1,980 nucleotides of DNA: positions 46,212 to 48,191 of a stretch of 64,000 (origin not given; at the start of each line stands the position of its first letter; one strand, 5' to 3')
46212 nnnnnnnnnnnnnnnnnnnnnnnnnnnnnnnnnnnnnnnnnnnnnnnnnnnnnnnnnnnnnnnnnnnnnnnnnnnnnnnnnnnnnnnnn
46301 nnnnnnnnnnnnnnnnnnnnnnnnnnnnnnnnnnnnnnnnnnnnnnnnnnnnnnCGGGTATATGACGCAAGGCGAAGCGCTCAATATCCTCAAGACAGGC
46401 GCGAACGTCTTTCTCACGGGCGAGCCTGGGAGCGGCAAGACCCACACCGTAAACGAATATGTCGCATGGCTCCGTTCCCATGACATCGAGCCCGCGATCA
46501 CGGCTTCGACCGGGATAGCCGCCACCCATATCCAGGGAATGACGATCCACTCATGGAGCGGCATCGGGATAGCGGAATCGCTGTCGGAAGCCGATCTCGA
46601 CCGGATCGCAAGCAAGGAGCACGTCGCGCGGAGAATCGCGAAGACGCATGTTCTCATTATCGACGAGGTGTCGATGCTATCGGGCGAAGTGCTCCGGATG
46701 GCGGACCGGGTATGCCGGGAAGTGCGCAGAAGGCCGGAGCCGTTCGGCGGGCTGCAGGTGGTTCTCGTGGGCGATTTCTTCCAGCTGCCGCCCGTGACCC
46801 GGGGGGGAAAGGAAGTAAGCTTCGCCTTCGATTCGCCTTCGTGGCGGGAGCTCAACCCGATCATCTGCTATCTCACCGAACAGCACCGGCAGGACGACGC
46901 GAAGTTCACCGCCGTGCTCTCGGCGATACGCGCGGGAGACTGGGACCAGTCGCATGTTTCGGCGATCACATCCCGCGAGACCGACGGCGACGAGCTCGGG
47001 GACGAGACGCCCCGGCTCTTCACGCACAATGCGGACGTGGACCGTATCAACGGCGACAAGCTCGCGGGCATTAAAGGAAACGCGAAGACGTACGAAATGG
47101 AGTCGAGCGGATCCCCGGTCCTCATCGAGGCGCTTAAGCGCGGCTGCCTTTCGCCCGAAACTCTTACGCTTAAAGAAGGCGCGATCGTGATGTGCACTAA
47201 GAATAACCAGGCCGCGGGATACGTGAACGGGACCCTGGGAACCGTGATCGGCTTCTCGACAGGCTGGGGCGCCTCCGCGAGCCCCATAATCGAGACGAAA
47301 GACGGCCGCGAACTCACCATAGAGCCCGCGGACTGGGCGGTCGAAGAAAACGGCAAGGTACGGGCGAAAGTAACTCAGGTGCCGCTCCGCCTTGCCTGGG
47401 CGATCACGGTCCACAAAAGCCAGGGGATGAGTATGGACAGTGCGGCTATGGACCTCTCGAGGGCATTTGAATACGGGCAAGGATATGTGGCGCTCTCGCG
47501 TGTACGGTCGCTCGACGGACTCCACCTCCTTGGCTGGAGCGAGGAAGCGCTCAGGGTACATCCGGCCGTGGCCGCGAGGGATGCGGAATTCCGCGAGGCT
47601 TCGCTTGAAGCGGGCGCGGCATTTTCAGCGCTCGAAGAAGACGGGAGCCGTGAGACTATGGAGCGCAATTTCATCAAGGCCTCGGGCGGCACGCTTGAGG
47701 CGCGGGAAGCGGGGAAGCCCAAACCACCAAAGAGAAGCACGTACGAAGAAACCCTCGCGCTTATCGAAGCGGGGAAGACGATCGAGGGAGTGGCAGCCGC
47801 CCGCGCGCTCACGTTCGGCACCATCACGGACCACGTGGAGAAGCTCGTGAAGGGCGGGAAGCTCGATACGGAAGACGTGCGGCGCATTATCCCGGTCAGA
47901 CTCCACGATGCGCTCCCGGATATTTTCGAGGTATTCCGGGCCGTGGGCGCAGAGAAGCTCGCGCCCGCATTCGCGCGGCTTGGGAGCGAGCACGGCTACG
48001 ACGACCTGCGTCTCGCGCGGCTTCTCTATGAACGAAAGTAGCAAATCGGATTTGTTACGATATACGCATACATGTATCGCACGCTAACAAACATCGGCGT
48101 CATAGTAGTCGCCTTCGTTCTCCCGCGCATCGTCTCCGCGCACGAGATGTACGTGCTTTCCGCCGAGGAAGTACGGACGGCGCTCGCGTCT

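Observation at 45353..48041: RhuM-Doc/Fic fusion followed 8 nt later by a PIF1-like SF1B helicase, directly abutting the AT-rich island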

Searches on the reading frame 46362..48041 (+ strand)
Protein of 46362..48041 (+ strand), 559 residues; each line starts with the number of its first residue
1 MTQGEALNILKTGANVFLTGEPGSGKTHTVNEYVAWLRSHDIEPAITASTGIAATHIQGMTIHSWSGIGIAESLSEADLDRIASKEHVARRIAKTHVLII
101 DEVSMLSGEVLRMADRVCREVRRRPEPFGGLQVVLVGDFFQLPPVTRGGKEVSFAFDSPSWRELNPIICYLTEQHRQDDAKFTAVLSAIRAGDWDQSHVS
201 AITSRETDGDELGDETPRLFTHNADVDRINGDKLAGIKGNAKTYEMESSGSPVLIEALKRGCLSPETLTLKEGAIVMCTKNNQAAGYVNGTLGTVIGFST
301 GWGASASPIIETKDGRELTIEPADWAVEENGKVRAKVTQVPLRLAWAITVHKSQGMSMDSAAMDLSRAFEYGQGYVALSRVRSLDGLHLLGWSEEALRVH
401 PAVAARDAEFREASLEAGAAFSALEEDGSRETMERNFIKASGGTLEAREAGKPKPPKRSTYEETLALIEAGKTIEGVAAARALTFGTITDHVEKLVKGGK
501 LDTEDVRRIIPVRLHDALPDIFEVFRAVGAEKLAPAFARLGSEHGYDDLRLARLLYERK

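Call 3: search_protein_families(library=pfam, proteins=[window:46362-48041:+], max_evalue=0.01)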
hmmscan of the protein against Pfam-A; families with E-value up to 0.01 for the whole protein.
window:46362-48041:+ (559 aa): 13 families
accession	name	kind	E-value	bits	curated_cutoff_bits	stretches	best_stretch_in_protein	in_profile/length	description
PF05970.20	PIF1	-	4.3e-36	125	25.9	1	11-192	20-215/223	PIF1-like helicase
PF13604.12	AAA_30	-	2.2e-15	57.3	27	1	3-195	6-174/191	AAA domain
PF13245.12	AAA_19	-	3.7e-15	56.7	25.1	1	3-146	1-133/134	AAA domain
PF14493.12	HTH_40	-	5.2e-14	52.7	27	1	460-553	1-89/89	Helix-turn-helix domain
PF13401.12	AAA_22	-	8.6e-10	39.5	27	1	13-137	5-122/130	AAA domain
PF21530.3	Pif1_2B_dom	-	1.4e-08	34.7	23.9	1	255-298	3-47/47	DNA helicase Pif1, 2B domain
PF07728.20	AAA_5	-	0.00022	21.7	22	1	15-127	1-99/139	AAA domain (dynein-related subfamily)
PF02689.20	Herpes_Helicase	-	0.00025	19.6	27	0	347-385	732-772/808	Helicase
PF13086.12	AAA_11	-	0.00031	21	27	0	10-39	14-43/257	AAA domain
PF20720.3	nSTAND3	-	0.00049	20.3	27.2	1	5-46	9-50/155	Novel STAND NTPase 3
PF13191.12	AAA_16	-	0.0013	19.7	32.6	1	13-44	22-52/167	AAA ATPase domain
PF13479.12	AAA_24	-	0.0067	16.7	27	0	13-116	2-86/195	AAA domain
PF03266.21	NTPase_1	-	0.0074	16.6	23.9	0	15-41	1-27/168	NTPase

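Call 4: search_protein_families(library=ncbifam, proteins=[window:46362-48041:+], max_evalue=0.01)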
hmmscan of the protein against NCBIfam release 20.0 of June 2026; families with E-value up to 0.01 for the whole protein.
window:46362-48041:+ (559 aa): 7 families
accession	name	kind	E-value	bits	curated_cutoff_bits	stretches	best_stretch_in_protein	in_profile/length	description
TIGR01448.2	helicase_RecD2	equivalog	5.2e-20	71.1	500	2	3-148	321-453/713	SF1B family DNA helicase RecD2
TIGR01447.1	recD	equivalog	6.4e-15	54.7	310.15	2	11-148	161-307/597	exodeoxyribonuclease V subunit alpha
TIGR02768.1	TraA_Ti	equivalog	3.9e-11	42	590.45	2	269-383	614-709/751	Ti-type conjugative transfer relaxase TraA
NF010464.0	PRK13889.1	subfamily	1.9e-09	36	1015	1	73-388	414-700/992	conjugal transfer relaxase TraA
NF038214.1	IS21_help_AAA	equivalog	0.00011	22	200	0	9-28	86-105/232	IS21-like element helper ATPase IstB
NF008127.0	PRK10875.1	equivalog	0.0016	17.1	671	0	343-365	541-563/619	exodeoxyribonuclease V subunit alpha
NF010248.0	PRK13695.1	equivalog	0.0096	15.6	156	0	14-38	4-28/180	NTPase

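Call 5: search_protein_families(library=padloc, proteins=[window:46362-48041:+], max_evalue=0.01)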
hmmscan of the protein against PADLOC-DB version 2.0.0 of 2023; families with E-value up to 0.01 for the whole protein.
window:46362-48041:+ (559 aa): 12 families
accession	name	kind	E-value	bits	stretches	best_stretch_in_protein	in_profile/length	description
PDLC05064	PDC-S68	-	1.9e-16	57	1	17-148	704-827/1273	-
PDLC01734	typeIV_RecD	-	3.3e-16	56.7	1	5-149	346-480/763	RecD_0_IVD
PDLC05065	PDC-S68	-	6.6e-14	48.7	2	5-148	612-748/1221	-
PDLC01148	RecD_like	-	1.2e-13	48.2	1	16-149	331-449/719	RecD/Tra ATPase fused to N-terminal HHH domain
PDLC04475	PDC-M16A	-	2.7e-11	40.7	1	8-108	25-137/721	-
PDLC04476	PDC-M16A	-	6.4e-11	39.4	1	14-162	24-194/691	-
PDLC05066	PDC-S68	-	2.8e-08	30.2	1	17-148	597-724/1202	-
PDLC05035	PDC-S53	-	4.5e-05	19.7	0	334-361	807-834/900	-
PDLC04474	PDC-M16A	-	0.00021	17.8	0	9-116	230-344/917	-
PDLC04140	mad8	-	0.00042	17.9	1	10-35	24-49/314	mads_8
PDLC03920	MkoA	-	0.0058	12.9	0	8-35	626-653/1112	-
PDLC04472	PDC-M16A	-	0.0077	12.6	0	15-107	241-345/930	-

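Call 7: search_solved_structures(query=window:46362-48041:+, max_evalue=0.001, show_alignments=1)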
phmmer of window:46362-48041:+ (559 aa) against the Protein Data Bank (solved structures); distinct sequences matched with E-value up to 0.001: 21.
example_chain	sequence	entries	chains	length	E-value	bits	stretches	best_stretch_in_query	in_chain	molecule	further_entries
6hpt_A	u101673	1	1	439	2.2e-69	237.6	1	6-411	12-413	ATP-dependent DNA helicase PIF1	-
5fhh_A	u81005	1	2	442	2.3e-69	237.6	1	6-411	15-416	ATP-dependent DNA helicase PIF1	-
9fb8_A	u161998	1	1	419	3.7e-69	236.9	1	6-406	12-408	ATP-dependent DNA helicase PIF1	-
6hph_A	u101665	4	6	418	3.9e-69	236.8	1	6-405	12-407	ATP-dependent DNA helicase PIF1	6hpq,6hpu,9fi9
8xak_A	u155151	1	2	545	1.4e-66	228.4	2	6-299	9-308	ATP-dependent DNA helicase PIF1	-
5o6b_A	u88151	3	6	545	1.4e-66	228.4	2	6-299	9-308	ATP-dependent DNA helicase PIF1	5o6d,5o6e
7otj_A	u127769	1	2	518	1.2e-58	202.2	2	8-299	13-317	ATP-dependent DNA helicase PIF1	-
8bns_A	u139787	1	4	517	2.8e-48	168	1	6-389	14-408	AAA ATPase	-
5fhd_A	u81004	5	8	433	2e-46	161.8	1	7-387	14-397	Uncharacterized protein | ATP-dependent DNA helicase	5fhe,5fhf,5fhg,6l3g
5ftb_A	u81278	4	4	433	2.8e-46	161.4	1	7-387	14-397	TPR DOMAIN PROTEIN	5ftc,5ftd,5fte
5ftf_A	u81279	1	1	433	3.9e-46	160.9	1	7-387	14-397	TPR DOMAIN PROTEIN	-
7oar_A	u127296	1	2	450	1.2e-38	136.1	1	17-389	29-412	Pif1 helicase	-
6s3p_A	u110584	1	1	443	1.4e-38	136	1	17-389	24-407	PIF1 helicase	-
6s3e_A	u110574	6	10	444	1.4e-38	136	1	17-389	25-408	PIF1 helicase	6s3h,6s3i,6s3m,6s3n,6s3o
6xzt_A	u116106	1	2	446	1.4e-38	135.9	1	17-389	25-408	PIF1 helicase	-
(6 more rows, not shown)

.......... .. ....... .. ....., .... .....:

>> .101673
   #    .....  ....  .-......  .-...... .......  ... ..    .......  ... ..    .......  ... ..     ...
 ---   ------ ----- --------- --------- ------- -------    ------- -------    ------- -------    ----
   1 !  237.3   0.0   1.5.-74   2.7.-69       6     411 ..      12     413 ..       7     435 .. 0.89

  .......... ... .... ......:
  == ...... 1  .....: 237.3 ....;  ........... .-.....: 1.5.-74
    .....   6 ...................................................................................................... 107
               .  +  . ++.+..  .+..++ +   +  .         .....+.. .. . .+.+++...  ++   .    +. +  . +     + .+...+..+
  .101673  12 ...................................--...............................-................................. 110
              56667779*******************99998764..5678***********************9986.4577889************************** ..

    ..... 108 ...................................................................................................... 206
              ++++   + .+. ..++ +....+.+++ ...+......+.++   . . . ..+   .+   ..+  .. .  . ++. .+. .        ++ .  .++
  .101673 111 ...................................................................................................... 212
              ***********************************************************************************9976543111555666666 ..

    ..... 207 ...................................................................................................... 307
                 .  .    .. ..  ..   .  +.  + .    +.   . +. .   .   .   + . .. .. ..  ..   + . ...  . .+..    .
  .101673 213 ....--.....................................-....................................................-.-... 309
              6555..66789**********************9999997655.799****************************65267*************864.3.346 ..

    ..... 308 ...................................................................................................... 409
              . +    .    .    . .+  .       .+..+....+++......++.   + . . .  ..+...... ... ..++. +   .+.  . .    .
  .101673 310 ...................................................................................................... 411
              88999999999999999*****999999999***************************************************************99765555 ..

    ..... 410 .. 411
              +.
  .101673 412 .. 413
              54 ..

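Call 12: find_homologous_proteins(query=window:46362-48041:+, max_evalue=0.00001)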
Query window:46362-48041:+ (559 aa): 8000 proteins with E <= 0.00001 among 8000 candidates; the best 120 are listed.
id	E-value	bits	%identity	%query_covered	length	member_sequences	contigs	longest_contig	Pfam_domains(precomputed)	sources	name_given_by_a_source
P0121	0.0e+0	1247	100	100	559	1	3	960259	PF05970.21,PF13604.13,PF13245.13,PF14493.13,PF13401.13,PF21530.4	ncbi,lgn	ncbi:MAG: AAA family ATPase [bacterium]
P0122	0.0e+0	1049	83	99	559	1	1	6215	PF05970.21,PF13604.13,PF13245.13,PF14493.13,PF13401.13,PF21530.4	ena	-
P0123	1.1e-266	904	75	100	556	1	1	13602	PF05970.21,PF13604.13,PF13245.13,PF14493.13,PF13401.13,PF21530.4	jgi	jgi:hypothetical protein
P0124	1.1e-248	844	67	100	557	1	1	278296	PF05970.21,PF13604.13,PF13245.13,PF14493.13,PF13401.13,PF21530.4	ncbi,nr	ncbi:MAG: ATPase [Parcubacteria group bacterium]|nr:ATPase [Parcubacteria group bacterium]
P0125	2.2e-245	833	68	99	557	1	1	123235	PF05970.21,PF13604.13,PF13245.13,PF14493.13,PF13401.13,PF21530.4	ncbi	-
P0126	4.5e-245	832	67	100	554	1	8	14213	PF13086.13,PF05970.21,PF13604.13,PF13245.13,PF14493.13,PF13401.13,PF21530.4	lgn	-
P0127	4.6e-243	826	66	99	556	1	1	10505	PF05970.21,PF13604.13,PF13245.13,PF14493.13,PF13401.13,PF02689.21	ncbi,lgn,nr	ncbi:MAG TPA: helix-turn-helix domain-containing protein [Candidatus Paceibacterota bacterium]|nr:he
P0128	2.2e-242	823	68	99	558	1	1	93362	PF13086.13,PF05970.21,PF13604.13,PF13245.13,PF14493.13,PF13401.13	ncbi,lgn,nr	ncbi:MAG TPA: AAA family ATPase [Candidatus Paceibacterota bacterium]|nr:AAA family ATPase [Candidat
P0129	2.5e-242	823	68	99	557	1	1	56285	PF05970.21,PF13604.13,PF13245.13,PF14493.13,PF13401.13,PF21530.4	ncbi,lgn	-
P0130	4.6e-242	822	68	99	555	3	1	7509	PF05970.21,PF13604.13,PF13245.13,PF14493.13,PF13401.13,PF21530.4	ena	-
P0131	6.0e-242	822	66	99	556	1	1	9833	PF05970.21,PF13604.13,PF13245.13,PF14493.13,PF13401.13,PF02689.21,PF21530.4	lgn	-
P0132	8.5e-241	818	66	100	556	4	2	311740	PF05970.21,PF13604.13,PF13245.13,PF14493.13,PF13401.13,PF21530.4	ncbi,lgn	-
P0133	1.2e-240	818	68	99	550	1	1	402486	PF05970.21,PF13604.13,PF13245.13,PF14493.13,PF13401.13,PF21530.4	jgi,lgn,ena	-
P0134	1.6e-240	817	67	99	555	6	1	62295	PF05970.21,PF13604.13,PF13245.13,PF14493.13,PF13401.13,PF21530.4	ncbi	-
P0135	4.2e-240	816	66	100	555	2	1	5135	PF05970.21,PF13604.13,PF13245.13,PF14493.13,PF13401.13,PF21530.4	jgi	jgi:ATP-dependent DNA helicase PIF1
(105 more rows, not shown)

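Call 14: find_encoding_contigs(protein=P0122, flank=8000, max_places=3)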
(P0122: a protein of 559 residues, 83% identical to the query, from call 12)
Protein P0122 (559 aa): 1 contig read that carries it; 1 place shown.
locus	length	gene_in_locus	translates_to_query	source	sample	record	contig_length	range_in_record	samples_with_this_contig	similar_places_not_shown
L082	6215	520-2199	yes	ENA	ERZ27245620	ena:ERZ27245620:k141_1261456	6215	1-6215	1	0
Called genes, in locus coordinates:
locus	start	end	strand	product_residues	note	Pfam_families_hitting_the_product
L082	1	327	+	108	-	?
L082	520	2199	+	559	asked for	PF05970:PIF1, PF13245:AAA_19, PF13401:AAA_22, PF13604:AAA_30, PF21530:Pif1_2B_dom, PF14493:HTH_40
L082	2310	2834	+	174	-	-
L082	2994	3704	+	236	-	PF18914:DUF5666 (faint)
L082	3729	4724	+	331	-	PF07681:DoxX (weak)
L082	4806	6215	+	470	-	?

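Call 15: find_encoding_contigs(protein=P0123, flank=8000, max_places=3)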
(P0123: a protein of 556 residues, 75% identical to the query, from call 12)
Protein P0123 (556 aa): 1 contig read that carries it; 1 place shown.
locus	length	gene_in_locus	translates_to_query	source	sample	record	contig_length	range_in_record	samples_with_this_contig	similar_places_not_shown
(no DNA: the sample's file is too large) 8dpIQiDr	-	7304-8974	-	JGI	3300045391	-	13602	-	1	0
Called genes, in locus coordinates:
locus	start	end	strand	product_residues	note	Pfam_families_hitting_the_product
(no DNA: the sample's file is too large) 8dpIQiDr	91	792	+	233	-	PF13462:Thioredoxin_4, PF13098:Thioredoxin_2 (weak), PF01323:DSBA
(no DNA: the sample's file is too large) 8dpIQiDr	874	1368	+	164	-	PF09900:DUF2127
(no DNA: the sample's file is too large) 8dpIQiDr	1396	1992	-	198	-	PF09335:VTT_dom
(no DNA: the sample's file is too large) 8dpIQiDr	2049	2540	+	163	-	-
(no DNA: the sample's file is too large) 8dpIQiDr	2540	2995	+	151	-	-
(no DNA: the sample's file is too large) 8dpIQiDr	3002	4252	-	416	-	PF00145:DNA_methylase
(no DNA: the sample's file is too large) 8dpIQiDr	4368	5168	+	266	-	-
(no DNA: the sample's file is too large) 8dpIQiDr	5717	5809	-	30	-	-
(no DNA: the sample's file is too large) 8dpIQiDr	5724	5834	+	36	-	-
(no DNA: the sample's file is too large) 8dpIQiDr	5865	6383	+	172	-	-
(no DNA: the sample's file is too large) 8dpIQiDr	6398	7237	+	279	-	PF12705:PDDEXK_1, PF01930:Cas_Cas4 (faint)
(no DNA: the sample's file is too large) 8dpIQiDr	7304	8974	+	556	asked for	PF05970:PIF1, PF13245:AAA_19, PF13401:AAA_22, PF13604:AAA_30, PF21530:Pif1_2B_dom (weak), PF14493:HTH_40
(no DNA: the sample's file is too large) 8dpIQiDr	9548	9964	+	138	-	-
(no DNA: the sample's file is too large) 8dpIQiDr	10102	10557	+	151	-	-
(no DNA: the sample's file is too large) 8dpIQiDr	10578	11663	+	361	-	PF07681:DoxX (weak)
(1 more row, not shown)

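Call 16: find_encoding_contigs(protein=P0124, flank=8000, max_places=3)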
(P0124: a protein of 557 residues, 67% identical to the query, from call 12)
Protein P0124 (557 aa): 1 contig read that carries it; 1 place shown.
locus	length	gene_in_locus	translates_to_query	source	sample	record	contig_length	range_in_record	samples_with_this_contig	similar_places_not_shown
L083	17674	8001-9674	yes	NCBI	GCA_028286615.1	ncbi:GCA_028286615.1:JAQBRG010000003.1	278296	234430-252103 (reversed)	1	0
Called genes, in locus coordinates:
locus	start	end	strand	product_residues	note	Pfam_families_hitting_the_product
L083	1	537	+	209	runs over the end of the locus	PF00657:Lipase_GDSL, PF13472:Lipase_GDSL_2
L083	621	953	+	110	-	-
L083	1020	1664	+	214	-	-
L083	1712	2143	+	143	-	PF07681:DoxX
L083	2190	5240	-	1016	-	PF00873:ACR_tran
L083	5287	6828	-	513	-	PF25989:YknX_C (weak)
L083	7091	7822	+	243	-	-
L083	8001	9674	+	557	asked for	PF05970:PIF1, PF13245:AAA_19, PF13401:AAA_22, PF13604:AAA_30, PF21530:Pif1_2B_dom, PF14493:HTH_40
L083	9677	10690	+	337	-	PF02618:YceG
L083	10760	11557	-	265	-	-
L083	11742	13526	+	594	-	PF00009:GTP_EFTU, PF01926:MMR_HSR1, PF22042:EF-G_D2, PF03144:GTP_EFTU_D2, PF00679:EFG_C, PF21018:BipA_C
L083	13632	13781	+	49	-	PF18919:DUF5670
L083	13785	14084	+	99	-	-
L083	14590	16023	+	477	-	PF04851:ResIII, PF00270:DEAD, PF00271:Helicase_C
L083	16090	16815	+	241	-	PF13462:Thioredoxin_4, PF13098:Thioredoxin_2 (weak), PF01323:DSBA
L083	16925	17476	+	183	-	PF02525:Flavodoxin_2, PF03358:FMN_red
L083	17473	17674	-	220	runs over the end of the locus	PF09335:VTT_dom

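Call 17: find_related_loci(query=window:46362-48041:+, collection=metagenome_contigs, flank=10000)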
Query window:46362-48041:+ (559 aa) in metagenome_contigs; peptide patterns used: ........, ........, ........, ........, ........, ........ (x = any residue, [..] = any of these).
600 stretches matched a pattern (row limit reached: there are more); 511 encode a relative of the query (tblastn E <= 1e-3); the best 80 are kept; 80 distinct loci.
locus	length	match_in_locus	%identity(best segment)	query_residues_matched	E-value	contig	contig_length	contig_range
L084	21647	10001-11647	68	1-556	0e+0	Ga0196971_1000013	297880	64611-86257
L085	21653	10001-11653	65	1-556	0e+0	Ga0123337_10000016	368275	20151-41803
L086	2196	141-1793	66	1-556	0e+0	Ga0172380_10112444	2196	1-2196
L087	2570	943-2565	66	1-544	0e+0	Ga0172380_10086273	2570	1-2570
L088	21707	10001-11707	59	1-558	0e+0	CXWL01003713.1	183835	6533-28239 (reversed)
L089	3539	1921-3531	61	1-540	0e+0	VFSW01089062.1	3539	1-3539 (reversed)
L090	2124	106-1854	53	1-555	0e+0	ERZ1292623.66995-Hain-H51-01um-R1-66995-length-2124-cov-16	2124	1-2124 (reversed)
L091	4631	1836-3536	52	1-555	0e+0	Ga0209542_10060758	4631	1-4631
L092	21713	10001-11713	52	1-559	0e+0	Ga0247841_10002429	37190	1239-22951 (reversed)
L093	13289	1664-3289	54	1-555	0e+0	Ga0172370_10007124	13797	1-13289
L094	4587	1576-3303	53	1-555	0e+0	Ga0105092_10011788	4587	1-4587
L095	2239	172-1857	54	1-559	0e+0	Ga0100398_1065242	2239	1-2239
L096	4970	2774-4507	54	1-557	0e+0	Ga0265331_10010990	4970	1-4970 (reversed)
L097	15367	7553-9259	52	1-555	0e+0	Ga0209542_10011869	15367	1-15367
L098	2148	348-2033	54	1-559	0e+0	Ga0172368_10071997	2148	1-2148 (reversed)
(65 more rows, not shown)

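Call 40: search_protein_families(library=pfam, alignment_id=A3, max_evalue=0.0001)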
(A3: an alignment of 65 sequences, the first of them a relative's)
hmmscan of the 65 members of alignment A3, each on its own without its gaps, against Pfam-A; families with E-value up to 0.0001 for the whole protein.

A. member 1, L082:19-327:+ (102 aa): 0 families

B. families by the number of members that match (of 65 scanned): 57 families (the first 25 are shown)
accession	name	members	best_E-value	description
PF05746.21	DALR_1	11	1.4e-27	DALR anticodon binding domain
PF00750.26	tRNA-synt_1d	9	3.4e-40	tRNA synthetases class I (R), catalytic domain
PF03485.21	Arg_tRNA_synt_N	8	1.3e-22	Arginyl tRNA synthetase N terminal domain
PF00005.33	ABC_tran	2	8.4e-43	ABC transporter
PF10108.15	DNA_pol_B_exo2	2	3.7e-20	Predicted 3'-5' exonuclease related to the exonuclease domain of PolB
PF13304.12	AAA_21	2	1e-13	AAA domain, putative AbiEii toxin, Type IV TA system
PF13482.12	RNase_H_2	2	1e-11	RNase_H superfamily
PF02463.25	SMC_N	2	1.7e-11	RecF/RecN/SMC N terminal domain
PF13555.12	AAA_29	2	6e-08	P-loop containing region of AAA domain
PF03193.22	RsgA_GTPase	2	7.9e-08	RsgA GTPase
PF13401.12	AAA_22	2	1.7e-06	AAA domain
PF13191.12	AAA_16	2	5.4e-06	AAA ATPase domain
PF00413.30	Peptidase_M10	2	2.6e-05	Matrixin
PF13583.11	Reprolysin_4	2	4.3e-05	Metallo-peptidase family M12B Reprolysin-like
PF13688.12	Reprolysin_5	2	6.6e-05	Metallo-peptidase family M12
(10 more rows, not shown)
